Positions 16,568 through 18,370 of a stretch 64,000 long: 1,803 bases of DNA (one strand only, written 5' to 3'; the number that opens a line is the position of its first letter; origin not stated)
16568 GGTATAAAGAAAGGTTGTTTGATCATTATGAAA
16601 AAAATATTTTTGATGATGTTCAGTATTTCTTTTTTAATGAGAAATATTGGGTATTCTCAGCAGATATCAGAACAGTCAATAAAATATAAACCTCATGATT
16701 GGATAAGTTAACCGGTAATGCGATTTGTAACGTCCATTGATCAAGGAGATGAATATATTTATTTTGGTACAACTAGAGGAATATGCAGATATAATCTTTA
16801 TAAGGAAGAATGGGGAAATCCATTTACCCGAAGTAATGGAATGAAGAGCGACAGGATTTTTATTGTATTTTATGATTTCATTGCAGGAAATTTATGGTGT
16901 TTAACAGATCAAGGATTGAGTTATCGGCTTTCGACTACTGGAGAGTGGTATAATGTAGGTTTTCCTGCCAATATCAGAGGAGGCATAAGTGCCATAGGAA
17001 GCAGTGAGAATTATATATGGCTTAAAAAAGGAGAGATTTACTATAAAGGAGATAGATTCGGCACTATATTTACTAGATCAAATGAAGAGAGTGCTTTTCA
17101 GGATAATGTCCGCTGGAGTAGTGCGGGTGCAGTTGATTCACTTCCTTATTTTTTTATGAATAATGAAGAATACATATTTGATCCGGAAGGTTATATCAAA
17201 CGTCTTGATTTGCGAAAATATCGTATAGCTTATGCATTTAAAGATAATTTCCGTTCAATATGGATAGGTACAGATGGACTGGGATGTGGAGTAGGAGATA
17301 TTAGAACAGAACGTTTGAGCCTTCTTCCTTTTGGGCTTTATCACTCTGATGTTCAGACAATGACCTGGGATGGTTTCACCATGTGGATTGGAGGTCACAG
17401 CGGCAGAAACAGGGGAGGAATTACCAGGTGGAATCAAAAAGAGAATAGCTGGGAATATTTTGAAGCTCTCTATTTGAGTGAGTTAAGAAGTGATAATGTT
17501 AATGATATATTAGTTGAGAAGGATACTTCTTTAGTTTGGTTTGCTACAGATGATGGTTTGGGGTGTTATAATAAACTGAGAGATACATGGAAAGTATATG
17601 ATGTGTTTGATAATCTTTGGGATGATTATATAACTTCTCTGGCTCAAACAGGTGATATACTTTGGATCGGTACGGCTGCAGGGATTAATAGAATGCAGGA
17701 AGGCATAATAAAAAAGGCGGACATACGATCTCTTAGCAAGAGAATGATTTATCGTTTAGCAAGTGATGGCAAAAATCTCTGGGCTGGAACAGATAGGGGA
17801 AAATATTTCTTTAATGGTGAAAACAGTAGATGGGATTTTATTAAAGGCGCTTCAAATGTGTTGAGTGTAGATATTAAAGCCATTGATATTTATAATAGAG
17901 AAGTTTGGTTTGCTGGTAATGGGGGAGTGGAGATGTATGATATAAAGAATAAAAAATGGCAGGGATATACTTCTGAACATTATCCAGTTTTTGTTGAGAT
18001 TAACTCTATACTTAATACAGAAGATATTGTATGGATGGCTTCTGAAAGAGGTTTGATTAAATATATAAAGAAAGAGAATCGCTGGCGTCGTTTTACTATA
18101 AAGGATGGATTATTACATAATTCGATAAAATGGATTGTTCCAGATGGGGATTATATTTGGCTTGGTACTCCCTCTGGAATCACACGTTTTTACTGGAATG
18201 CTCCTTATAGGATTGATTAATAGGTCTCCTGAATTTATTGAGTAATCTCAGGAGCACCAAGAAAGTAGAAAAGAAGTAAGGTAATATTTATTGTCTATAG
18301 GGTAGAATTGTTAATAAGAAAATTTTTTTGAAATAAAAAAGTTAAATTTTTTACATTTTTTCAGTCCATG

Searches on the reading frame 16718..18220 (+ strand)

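Call 33: search_protein_families(library=ncbifam, proteins=[window:16718-18220:+], max_evalue=1e-10)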
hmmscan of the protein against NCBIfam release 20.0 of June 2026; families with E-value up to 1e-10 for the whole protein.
window:16718-18220:+ (500 aa): 0 families

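Call 77: search_protein_families(library=pfam, proteins=[window:16718-18220:+], max_evalue=0.001)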
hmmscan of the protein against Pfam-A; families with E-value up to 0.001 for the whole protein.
window:16718-18220:+ (500 aa): 2 families
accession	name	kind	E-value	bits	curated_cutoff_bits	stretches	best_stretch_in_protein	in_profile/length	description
PF07494.17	Reg_prop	-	1.3e-06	28.3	20.4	0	464-484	1-22/24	Two component regulator propeller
PF21544.3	PorZ_N_b_propeller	-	4e-06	27.6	27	0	376-454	71-146/154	TSS9, PorZ, N-terminal beta-propeller domain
